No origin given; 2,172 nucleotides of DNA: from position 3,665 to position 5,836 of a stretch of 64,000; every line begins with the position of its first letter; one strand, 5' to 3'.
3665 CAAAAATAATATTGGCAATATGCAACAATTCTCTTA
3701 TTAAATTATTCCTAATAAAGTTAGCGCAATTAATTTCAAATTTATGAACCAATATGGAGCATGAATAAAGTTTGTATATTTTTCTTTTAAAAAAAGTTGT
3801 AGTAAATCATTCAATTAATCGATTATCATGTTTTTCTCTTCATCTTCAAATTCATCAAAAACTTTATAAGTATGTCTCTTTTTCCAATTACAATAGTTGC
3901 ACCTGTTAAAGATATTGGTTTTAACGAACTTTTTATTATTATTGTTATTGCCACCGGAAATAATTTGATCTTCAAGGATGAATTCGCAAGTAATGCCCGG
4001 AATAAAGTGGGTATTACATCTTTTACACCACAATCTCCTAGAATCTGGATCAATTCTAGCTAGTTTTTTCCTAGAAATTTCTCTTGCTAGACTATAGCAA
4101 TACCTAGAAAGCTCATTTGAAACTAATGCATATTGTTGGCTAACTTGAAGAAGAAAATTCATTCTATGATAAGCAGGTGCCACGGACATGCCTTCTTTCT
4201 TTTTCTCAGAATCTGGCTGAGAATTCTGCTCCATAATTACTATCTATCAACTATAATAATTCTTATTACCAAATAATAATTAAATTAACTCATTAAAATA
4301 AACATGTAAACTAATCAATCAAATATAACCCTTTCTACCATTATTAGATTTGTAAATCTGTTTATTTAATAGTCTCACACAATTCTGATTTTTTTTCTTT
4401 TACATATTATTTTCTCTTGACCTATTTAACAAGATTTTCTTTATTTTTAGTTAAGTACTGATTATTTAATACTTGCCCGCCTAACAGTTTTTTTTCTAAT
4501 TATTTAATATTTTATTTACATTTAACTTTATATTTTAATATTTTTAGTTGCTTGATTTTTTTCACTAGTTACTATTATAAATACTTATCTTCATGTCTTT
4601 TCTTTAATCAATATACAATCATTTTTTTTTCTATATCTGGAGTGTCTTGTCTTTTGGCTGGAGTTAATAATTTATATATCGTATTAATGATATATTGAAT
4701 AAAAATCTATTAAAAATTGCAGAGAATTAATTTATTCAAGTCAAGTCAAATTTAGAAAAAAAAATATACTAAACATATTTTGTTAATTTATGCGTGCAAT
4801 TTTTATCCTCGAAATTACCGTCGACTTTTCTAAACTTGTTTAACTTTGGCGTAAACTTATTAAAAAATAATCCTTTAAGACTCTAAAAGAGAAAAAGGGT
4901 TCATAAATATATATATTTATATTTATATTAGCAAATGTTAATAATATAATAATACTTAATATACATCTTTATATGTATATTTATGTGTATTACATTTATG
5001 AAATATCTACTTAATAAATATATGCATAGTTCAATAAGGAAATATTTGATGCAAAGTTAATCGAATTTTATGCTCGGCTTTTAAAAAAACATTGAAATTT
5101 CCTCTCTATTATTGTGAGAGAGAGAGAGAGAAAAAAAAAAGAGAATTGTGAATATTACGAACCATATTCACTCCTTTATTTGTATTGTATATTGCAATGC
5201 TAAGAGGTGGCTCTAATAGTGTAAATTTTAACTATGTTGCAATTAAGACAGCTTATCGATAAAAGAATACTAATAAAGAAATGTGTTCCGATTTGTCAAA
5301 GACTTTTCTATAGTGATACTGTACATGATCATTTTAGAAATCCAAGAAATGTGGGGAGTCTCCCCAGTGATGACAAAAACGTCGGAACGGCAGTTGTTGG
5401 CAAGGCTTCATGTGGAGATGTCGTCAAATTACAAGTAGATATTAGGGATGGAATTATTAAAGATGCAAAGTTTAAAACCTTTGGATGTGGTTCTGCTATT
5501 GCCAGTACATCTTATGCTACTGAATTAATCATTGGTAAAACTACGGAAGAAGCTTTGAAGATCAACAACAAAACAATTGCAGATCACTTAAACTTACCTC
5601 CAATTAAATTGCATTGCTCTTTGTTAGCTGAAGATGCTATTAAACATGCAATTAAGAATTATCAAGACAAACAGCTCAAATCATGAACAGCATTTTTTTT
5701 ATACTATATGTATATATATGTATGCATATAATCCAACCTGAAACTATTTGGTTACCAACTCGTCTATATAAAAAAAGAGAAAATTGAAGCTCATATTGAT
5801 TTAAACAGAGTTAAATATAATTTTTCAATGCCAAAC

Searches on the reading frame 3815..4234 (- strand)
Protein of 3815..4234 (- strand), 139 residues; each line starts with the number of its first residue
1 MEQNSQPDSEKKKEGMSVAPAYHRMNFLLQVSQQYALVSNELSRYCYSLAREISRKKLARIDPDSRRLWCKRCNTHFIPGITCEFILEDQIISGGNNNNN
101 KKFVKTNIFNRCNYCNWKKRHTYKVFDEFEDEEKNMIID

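Call 51: search_protein_families(library=pfam, proteins=[window:3815-4234:-], max_evalue=0.001)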
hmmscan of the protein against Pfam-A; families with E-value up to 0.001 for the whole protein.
window:3815-4234:- (139 aa): 1 family
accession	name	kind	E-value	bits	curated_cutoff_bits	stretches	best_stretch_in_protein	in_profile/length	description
PF04032.22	Rpr2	-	5.6e-18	65.4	29.3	1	24-116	1-90/90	RNAse P Rpr2/Rpp21/SNM1 subunit domain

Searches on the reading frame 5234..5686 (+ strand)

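Call 51: search_protein_families(library=pfam, proteins=[window:5234-5686:+], max_evalue=0.001)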
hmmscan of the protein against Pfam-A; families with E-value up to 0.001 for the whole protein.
window:5234-5686:+ (150 aa): 1 family
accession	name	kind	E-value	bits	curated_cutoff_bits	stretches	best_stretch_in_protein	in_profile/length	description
PF01592.21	NifU_N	-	1.4e-44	151.7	22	1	26-148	2-125/127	NifU-like N terminal domain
